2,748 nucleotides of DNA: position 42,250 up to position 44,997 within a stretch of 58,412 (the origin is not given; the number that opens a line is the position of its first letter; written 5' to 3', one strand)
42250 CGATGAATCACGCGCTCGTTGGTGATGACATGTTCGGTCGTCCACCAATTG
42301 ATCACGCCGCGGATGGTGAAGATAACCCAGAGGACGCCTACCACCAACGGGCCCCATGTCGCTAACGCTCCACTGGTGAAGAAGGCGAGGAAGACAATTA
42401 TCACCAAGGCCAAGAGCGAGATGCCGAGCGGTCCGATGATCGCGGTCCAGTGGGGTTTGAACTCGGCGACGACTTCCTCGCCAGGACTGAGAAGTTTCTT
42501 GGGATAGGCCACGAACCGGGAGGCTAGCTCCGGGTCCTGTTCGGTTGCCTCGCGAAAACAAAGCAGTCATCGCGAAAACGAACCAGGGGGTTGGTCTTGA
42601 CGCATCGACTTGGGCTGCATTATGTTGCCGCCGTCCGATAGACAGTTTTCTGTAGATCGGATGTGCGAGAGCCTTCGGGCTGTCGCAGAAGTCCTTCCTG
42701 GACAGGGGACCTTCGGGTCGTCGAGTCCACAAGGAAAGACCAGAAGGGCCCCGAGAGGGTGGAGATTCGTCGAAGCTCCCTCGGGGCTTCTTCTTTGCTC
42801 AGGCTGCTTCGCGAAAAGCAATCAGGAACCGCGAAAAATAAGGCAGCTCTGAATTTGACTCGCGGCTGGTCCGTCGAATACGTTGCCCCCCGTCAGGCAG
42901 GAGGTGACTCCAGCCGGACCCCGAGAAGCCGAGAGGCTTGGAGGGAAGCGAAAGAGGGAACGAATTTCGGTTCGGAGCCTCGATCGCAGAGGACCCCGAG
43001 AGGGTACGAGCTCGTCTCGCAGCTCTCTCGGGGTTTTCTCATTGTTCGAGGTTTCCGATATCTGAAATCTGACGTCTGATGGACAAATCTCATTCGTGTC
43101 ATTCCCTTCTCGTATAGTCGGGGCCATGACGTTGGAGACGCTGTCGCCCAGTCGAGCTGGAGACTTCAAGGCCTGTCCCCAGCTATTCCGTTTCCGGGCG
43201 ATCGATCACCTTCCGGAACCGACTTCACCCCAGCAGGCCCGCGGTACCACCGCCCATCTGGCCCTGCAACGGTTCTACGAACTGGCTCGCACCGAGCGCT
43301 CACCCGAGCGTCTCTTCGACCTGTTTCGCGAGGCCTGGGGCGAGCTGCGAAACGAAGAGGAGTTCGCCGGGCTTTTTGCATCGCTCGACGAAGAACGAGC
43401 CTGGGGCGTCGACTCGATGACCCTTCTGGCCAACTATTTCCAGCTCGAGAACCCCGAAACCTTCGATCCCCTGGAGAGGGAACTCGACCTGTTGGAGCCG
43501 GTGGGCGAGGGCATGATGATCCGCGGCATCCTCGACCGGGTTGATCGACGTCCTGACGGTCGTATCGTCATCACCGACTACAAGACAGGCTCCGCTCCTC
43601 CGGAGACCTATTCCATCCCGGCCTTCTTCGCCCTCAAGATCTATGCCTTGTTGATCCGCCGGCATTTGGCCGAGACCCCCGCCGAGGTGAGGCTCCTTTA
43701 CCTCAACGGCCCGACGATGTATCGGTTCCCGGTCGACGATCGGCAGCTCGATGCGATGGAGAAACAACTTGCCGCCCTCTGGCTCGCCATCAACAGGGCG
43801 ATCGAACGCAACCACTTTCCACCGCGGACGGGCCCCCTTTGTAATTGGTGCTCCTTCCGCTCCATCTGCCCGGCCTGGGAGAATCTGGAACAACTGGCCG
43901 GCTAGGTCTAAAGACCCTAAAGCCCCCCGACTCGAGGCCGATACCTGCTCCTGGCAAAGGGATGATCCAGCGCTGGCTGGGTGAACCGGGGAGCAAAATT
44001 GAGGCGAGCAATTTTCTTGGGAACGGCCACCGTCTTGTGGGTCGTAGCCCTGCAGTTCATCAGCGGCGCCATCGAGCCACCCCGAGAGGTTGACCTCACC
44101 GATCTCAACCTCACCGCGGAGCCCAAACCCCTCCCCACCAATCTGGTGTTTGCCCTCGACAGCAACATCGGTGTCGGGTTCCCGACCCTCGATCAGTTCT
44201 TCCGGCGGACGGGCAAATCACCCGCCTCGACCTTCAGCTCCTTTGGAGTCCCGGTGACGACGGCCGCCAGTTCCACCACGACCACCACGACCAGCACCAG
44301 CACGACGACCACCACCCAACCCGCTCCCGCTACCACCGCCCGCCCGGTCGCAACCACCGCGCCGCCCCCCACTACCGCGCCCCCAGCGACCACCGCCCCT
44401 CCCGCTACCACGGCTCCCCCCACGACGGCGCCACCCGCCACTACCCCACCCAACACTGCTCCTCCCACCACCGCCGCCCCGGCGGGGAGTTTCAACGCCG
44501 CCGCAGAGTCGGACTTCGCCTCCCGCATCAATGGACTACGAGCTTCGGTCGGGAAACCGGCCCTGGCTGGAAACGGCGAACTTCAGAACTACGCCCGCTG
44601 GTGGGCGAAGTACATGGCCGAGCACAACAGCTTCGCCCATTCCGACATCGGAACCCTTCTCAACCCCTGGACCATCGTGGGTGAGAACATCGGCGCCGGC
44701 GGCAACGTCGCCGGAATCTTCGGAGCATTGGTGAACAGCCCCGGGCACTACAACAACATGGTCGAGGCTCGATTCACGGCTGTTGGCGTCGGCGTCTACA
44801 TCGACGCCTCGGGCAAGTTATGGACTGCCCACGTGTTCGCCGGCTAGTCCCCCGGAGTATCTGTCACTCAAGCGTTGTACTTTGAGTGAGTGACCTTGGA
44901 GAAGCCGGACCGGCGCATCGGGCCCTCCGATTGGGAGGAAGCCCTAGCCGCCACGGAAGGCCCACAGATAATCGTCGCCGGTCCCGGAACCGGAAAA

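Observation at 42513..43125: Largest non-coding gap contains two tandem paralogous modules: paired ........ boxes, promoter, structured RNA, terminator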

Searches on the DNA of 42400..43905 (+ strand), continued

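Call 60: search_with_rna_model(model_id=R1, sources=[window, L001, L002, L003, L004, L005, L006, L007, L008, L009, L010, L011, L012, L013, L014, L015, L016, L019, L021, L023, L024, L025, L026, L027, L028, L029, L030, L031, L032, L033, L035, L037, L040, L043, L044, L045, L046, L049, L050, L051, L052, L054, L055, L056, L057, L059, L061, L062, L064, L065, L066, L067, L068, L072, L073, L074, L075, L077, L078, L079, L080], max_evalue=1e-16, make_alignment=true)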
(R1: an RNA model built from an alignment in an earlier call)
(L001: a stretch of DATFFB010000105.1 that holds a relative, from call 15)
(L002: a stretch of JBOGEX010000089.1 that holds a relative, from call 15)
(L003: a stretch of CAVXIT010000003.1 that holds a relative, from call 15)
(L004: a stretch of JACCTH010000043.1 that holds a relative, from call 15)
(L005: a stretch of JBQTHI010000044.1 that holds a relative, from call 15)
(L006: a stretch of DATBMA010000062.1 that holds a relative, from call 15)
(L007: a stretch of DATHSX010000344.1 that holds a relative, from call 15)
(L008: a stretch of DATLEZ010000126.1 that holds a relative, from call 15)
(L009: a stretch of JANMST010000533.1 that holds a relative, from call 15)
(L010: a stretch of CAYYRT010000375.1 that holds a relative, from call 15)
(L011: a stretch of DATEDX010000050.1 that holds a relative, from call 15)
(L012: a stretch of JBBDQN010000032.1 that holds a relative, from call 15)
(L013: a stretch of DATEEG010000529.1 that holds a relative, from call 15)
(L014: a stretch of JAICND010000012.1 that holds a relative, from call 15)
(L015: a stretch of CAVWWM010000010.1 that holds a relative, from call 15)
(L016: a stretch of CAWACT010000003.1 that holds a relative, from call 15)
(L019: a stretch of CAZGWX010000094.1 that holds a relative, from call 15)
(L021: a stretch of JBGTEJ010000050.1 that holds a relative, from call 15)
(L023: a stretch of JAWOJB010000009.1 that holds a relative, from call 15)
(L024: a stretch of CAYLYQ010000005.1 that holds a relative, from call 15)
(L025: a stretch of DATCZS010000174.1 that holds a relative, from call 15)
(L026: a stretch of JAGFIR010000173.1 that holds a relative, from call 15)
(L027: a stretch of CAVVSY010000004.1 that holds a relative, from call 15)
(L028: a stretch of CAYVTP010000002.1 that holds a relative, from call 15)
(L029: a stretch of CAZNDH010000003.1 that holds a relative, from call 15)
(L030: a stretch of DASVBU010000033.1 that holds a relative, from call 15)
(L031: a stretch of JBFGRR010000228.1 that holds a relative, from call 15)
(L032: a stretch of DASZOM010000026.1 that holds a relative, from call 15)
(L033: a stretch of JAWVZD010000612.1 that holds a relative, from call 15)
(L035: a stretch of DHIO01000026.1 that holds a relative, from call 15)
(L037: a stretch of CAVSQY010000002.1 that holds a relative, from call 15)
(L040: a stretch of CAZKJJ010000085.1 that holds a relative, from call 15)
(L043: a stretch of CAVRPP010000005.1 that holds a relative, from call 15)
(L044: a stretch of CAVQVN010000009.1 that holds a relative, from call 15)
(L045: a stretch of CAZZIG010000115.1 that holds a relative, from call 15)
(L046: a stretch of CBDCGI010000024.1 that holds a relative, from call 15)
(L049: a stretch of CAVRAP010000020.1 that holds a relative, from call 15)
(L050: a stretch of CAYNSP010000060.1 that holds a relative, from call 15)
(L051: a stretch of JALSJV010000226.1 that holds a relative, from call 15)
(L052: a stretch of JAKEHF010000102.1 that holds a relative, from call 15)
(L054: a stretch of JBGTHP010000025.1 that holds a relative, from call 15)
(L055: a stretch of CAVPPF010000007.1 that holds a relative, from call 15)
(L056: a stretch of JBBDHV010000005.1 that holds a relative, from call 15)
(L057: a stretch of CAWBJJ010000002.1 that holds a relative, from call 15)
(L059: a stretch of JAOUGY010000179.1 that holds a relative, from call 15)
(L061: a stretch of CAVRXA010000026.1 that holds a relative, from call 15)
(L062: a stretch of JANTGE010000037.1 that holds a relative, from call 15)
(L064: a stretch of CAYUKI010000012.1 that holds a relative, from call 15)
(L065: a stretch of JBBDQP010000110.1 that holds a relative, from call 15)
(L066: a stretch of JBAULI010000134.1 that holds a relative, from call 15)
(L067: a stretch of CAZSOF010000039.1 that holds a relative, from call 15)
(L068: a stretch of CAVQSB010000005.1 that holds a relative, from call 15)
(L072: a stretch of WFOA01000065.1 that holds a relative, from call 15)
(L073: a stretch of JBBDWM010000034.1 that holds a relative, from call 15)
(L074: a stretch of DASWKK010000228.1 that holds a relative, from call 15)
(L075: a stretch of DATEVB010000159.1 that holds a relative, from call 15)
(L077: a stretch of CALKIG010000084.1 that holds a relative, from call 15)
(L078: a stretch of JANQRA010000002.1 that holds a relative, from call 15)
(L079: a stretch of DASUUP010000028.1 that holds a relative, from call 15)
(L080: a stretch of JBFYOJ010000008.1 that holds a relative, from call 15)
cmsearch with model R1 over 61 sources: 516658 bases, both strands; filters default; matches with E-value up to 1e-16: 71.
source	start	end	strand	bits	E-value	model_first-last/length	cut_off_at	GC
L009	3740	3892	+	150.3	2.9e-40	1-154/154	no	0.63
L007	3769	3922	+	150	3.4e-40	1-154/154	no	0.63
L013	253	405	+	149.1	6.3e-40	1-154/154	no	0.64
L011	3708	3860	-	149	6.8e-40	1-154/154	no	0.65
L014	2644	2796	-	147.1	2.3e-39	1-154/154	no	0.65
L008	3714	3866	+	146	4.7e-39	1-154/154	no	0.62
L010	2273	2425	-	145.8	5.5e-39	1-154/154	no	0.66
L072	328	484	-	144.4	1.3e-38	1-154/154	no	0.65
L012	3699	3851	-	141.9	6.8e-38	1-154/154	no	0.63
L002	3654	3804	-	141.6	8.5e-38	1-154/154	no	0.65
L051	107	263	-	141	1.2e-37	1-154/154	no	0.63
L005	3689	3839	-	139.6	3e-37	1-154/154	no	0.62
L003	3781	3935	+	136.6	2.1e-36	1-154/154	no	0.61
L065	4885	5037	+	135.1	5.5e-36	1-154/154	no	0.65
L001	3786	3937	+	133.4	1.7e-35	1-154/154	no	0.62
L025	3649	3803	-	132.7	2.8e-35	1-154/154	no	0.69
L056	4890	5042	+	128.5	4.2e-34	1-154/154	no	0.63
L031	1499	1650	-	126.9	1.2e-33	1-154/154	no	0.67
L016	3699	3855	-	126.7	1.4e-33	1-154/154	no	0.68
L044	3697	3856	-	123.9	8.2e-33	1-154/154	no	0.68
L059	889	1041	-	123.2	1.3e-32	1-154/154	no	0.65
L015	3698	3854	-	120.5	7.5e-32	1-154/154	no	0.66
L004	3764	3913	+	115.2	2.4e-30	1-154/154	no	0.59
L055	3697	3856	-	115.2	2.4e-30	1-154/154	no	0.67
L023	3148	3305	-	113.1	9.1e-30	1-154/154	no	0.69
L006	3719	3872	-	112.1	1.7e-29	1-154/154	no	0.7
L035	3696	3855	-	111.7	2.3e-29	1-154/154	no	0.68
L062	3144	3297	-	104.9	1.9e-27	1-154/154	no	0.66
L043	3700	3859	-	103.6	4.4e-27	1-154/154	no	0.69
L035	3420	3580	-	102.7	7.8e-27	1-154/154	no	0.62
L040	969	1114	-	97.5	2.3e-25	1-154/154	no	0.64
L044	2286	2446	-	95.3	9.7e-25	1-154/154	no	0.69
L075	1711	1870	-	93.6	3e-24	1-154/154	no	0.67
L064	3679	3838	-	92.8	5.1e-24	1-154/154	no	0.68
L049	2004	2164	-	92.3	6.8e-24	1-154/154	no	0.65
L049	2318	2478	-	92.3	6.8e-24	1-154/154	no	0.65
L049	2748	2908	-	92.3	6.8e-24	1-154/154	no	0.65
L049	3606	3766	-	92.3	6.8e-24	1-154/154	no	0.65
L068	2336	2496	-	91.8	9.9e-24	1-154/154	no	0.64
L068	3620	3780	-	91.6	1.1e-23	1-154/154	no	0.65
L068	2647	2807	-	91.2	1.4e-23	1-154/154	no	0.65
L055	2374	2534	-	90.7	2e-23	1-154/154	no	0.63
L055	3327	3487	-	90.7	2e-23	1-154/154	no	0.63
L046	3692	3841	-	86.1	4e-22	1-154/154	no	0.68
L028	3671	3821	-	86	4.3e-22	1-154/154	no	0.72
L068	2024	2186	-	85.1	7.6e-22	1-154/154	no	0.63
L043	2091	2251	-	84.5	1.1e-21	1-154/154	no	0.62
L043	2419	2579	-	84.5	1.1e-21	1-154/154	no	0.62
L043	3385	3545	-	84.5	1.1e-21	1-154/154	no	0.62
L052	3702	3849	-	83.8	1.8e-21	1-154/154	no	0.68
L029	3689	3838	-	80.3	1.7e-20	1-154/154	no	0.7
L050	3703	3855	-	80.3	1.7e-20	1-154/154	no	0.66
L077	584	757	-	78.1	7.3e-20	1-154/154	no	0.67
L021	3691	3839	-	77.4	1.1e-19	1-154/154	no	0.65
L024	483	611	-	77.3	1.2e-19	1-154/154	no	0.67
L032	2413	2559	-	76.1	2.7e-19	1-154/154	no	0.66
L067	1965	2114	-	76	2.9e-19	1-154/154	no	0.62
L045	1391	1537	-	74.7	6.6e-19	1-154/154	no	0.65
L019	3714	3843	-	74.3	8.5e-19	1-154/154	no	0.69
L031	921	1062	-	74.2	9.2e-19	1-154/154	no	0.68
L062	3524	3664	-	73.6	1.3e-18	1-154/154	no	0.7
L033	168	317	-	72.5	2.7e-18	1-154/154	no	0.7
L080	2625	2776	-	72.2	3.3e-18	1-154/154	no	0.68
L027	2414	2562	-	71.9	3.9e-18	1-154/154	no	0.7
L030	3697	3848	-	71.9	4.1e-18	1-154/154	no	0.68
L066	3660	3810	-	71.8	4.2e-18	1-154/154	no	0.66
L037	3658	3808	-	70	1.4e-17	1-154/154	no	0.68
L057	2519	2670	-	70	1.4e-17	1-154/154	no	0.7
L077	32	167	-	67.8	5.6e-17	1-154/154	no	0.62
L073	3207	3357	-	67.5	7.2e-17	1-154/154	no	0.66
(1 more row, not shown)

Alignment A4: 71 matches aligned to the model, 238 columns, each read 5' to 3' on its own strand. Consensus structure (alignment columns), stored with it:
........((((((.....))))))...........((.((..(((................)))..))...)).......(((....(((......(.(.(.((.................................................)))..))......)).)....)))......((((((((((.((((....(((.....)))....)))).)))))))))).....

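Call 64: search_with_rna_model(model_id=R1, sources=[L201, L202, L203, L204, L205, L206, L207, L208, L209, L210, L211, L212, L213, L214, L215, L216, L217, L218, L219], max_evalue=0.001)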
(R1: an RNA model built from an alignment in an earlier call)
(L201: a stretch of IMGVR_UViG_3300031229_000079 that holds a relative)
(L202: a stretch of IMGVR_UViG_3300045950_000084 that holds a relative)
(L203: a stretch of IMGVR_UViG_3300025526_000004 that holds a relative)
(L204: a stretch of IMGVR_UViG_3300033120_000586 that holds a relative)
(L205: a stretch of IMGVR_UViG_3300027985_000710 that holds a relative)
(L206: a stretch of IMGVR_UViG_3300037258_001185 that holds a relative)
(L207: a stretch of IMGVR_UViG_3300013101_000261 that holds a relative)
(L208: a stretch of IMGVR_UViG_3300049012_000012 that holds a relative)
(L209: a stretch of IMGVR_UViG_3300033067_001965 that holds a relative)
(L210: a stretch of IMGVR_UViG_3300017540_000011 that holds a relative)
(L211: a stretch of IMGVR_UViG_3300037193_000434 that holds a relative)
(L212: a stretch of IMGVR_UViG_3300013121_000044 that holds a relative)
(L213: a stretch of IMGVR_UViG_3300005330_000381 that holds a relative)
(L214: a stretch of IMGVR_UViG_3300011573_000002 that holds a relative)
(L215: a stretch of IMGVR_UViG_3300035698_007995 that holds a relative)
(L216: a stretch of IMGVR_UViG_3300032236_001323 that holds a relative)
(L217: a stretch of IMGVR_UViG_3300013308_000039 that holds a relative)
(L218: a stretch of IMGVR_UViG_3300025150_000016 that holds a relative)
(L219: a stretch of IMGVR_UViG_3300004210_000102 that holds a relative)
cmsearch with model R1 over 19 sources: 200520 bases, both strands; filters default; matches with E-value up to 0.001: 0.
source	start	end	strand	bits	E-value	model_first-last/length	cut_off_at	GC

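Call 74: search_with_rna_model(model_id=R1, source=L340, max_evalue=0.001)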
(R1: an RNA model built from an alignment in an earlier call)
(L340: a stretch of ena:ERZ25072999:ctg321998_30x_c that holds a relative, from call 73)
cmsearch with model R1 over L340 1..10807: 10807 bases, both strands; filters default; matches with E-value up to 0.001: 4.
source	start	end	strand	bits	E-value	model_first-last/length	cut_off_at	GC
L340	4276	4435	-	100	9.8e-28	1-154/154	no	0.68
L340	4707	4873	+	60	1.9e-16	1-154/154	no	0.68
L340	4146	4333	+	27.4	3.1e-07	1-154/154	no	0.63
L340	4816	4980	-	25.3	1.2e-06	1-154/154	no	0.62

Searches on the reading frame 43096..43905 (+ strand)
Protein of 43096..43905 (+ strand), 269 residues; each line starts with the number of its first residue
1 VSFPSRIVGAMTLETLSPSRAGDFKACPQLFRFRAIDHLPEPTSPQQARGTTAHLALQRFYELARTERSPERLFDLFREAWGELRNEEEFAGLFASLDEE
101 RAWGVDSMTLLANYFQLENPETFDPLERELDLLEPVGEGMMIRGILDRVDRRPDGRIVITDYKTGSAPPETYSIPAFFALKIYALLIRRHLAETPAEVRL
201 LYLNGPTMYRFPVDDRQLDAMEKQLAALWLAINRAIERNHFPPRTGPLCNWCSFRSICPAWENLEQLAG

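Call 10: search_protein_families(library=pfam, proteins=[window:43096-43905:+])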
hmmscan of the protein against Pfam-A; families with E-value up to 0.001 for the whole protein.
window:43096-43905:+ (269 aa): 1 family
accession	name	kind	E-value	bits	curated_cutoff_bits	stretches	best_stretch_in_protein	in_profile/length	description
PF12705.13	PDDEXK_1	-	4e-38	132.2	22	1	15-259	1-247/247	PD-(D/E)XK nuclease superfamily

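Call 12: find_homologous_proteins(query=window:43126-43905:+)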
Query window:43126-43905:+ (259 aa): 7416 proteins with E <= 0.001 among 8000 candidates; the best 120 are listed.
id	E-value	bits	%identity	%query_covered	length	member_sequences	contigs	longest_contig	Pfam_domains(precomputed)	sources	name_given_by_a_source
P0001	3.7e-164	563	94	100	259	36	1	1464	PF12705.14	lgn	-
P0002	2.6e-160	550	92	100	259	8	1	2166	PF12705.14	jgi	jgi:putative RecB family exonuclease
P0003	3.2e-153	527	87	100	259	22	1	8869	PF12705.14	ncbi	ncbi:MAG: RecB family exonuclease [Acidimicrobiia bacterium]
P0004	2.7e-151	521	88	99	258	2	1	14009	PF12705.14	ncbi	-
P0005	3.4e-149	514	86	99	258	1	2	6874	PF12705.14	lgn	-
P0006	2.1e-147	508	85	100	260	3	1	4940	PF12705.14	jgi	jgi:putative RecB family exonuclease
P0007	8.5e-145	499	84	98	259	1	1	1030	PF12705.14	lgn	-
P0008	3.8e-141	487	80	100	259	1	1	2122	PF12705.14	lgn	-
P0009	1.4e-139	482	80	100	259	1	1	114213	PF12705.14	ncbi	ncbi:MAG: RecB family exonuclease [Actinomycetota bacterium]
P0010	9.0e-128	443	74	100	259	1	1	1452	PF12705.14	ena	-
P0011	1.2e-127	443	74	100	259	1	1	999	PF12705.14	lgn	-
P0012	3.6e-127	441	74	100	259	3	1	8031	PF12705.14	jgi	jgi:putative RecB family exonuclease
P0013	4.3e-127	441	75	100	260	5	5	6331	PF12705.14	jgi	jgi:putative RecB family exonuclease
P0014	5.4e-127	441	75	100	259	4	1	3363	PF12705.14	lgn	-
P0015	5.4e-126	438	74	100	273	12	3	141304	PF12705.14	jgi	jgi:putative RecB family exonuclease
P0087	7.8e-117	408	71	98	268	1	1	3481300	PF12705.14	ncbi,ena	-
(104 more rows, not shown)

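Call 15: find_related_loci(query=A2, collection=genome_contigs, flank=4000)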
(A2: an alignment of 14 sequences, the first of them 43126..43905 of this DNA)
Query A2 (259 aa) in genome_contigs; peptide patterns used: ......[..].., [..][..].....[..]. (x = any residue, [..] = any of these).
599 stretches matched a pattern (row limit reached: there are more); 430 encode a relative of the query (tblastn E <= 1e-3); the best 80 are kept; 80 distinct loci.
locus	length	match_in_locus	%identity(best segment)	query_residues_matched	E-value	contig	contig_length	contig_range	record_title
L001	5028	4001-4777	98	1-259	2e-174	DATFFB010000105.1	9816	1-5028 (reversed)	MAG TPA_asm: Acidimicrobiia bacterium isolate SMAG_U8623 k141_632354, whole genome shotgun sequence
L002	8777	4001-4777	92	1-259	7e-163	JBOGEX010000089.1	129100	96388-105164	MAG: Acidimicrobiia bacterium isolate M3-S_metawrap_bin.203 k127_2161441, whole genome shotgun sequence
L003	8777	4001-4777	88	1-259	5e-157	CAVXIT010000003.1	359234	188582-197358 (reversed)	MAG: uncultured Acidimicrobiia bacterium isolate MFD09206.bin.1.94 genome assembly, contig: contig_1973, whole genome sh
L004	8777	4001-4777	87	1-259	2e-156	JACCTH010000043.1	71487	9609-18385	MAG: Acidimicrobiia bacterium isolate MGR_bin69 SD2897-2912_k127_8415694, whole genome shotgun sequence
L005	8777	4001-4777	79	1-259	4e-142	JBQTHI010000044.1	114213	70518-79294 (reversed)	MAG: Actinomycetota bacterium isolate SAW185 c_000000469986, whole genome shotgun sequence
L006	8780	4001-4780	75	1-259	3e-129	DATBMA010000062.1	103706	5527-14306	MAG TPA_asm: Acidimicrobiia bacterium isolate SMAG_U3986 k141_1685740, whole genome shotgun sequence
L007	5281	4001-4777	72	1-259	7e-129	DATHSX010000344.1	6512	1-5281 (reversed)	MAG TPA_asm: Acidimicrobiia bacterium isolate SMAG_U16062 k141_85981, whole genome shotgun sequence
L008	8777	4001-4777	73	1-259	3e-128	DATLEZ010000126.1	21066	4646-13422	MAG TPA_asm: Acidimicrobiia bacterium isolate SMAG_U14389 k141_1493112, whole genome shotgun sequence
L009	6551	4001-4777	73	1-259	4e-126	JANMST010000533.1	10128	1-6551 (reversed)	MAG: Acidimicrobiia bacterium isolate SOY_29_metabat_354 SOY_29_k141_5492424, whole genome shotgun sequence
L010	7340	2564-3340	70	1-259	8e-126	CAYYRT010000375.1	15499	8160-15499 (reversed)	MAG TPA_asm: uncultured Acidimicrobiaceae bacterium isolate binchicken_co31_95 genome assembly, contig: k141_4479961, wh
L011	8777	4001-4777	72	1-259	2e-126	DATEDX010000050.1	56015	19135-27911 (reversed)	MAG TPA_asm: Acidimicrobiia bacterium isolate SMAG_U8718 k141_1102621, whole genome shotgun sequence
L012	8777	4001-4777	71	1-259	3e-125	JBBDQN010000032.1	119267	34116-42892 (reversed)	MAG: Acidimicrobiia bacterium isolate LejiaC_62_17 Lejia_C_317_length_119267_cov_10, whole genome shotgun sequence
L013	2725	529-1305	71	1-259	4e-131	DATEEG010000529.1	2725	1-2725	MAG TPA_asm: Acidimicrobiia bacterium isolate SMAG_U8727 k141_2124034, whole genome shotgun sequence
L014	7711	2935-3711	70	1-259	1e-124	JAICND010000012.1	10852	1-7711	MAG: Acidimicrobiia bacterium isolate OF_bin.28 k141_2831648_length_10852_cov_7.4774, whole genome shotgun sequence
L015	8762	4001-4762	71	1-255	2e-123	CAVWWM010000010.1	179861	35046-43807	MAG: uncultured Actinomycetes bacterium isolate MFD00962.bin.2.219 genome assembly, contig: contig_136706, whole genome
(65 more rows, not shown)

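Call 73: find_encoding_contigs(protein=P0087, flank=5000, max_places=2)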
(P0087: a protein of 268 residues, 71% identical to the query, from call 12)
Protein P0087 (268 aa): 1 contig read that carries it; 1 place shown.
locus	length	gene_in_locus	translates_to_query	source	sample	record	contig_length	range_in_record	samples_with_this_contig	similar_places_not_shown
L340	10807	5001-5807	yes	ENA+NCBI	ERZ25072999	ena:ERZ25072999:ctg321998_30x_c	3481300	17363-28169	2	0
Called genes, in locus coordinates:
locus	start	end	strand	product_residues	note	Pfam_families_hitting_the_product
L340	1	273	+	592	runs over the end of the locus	PF01590:GAF, PF13185:GAF_2, PF00512:HisKA, PF02518:HATPase_c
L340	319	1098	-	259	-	PF00106:adh_short, PF13561:adh_short_C2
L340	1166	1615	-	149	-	-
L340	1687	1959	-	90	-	-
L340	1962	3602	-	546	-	PF00501:AMP-binding, PF13193:AMP-binding_C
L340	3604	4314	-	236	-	PF03703:bPH_2, PF09851:SHOCT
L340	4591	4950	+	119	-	-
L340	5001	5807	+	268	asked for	PF12705:PDDEXK_1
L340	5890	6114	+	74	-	-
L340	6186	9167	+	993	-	PF00580:UvrD-helicase, PF13245:AAA_19, PF13361:UvrD_C, PF13538:UvrD_C_2 (faint), PF12705:PDDEXK_1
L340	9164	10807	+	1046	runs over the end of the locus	PF00580:UvrD-helicase, PF13245:AAA_19, PF13604:AAA_30 (faint), PF13361:UvrD_C, PF13538:UvrD_C_2 (faint), PF12705:PDDEXK_1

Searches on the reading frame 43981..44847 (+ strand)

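Call 10: search_protein_families(library=pfam, proteins=[window:43981-44847:+])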
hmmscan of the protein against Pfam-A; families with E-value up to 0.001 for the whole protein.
window:43981-44847:+ (288 aa): 1 family
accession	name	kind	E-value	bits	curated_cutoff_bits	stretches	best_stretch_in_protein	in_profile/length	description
PF00188.32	CAP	-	3.2e-14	54.2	21.1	1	182-282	3-114/117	Cysteine-rich secretory protein family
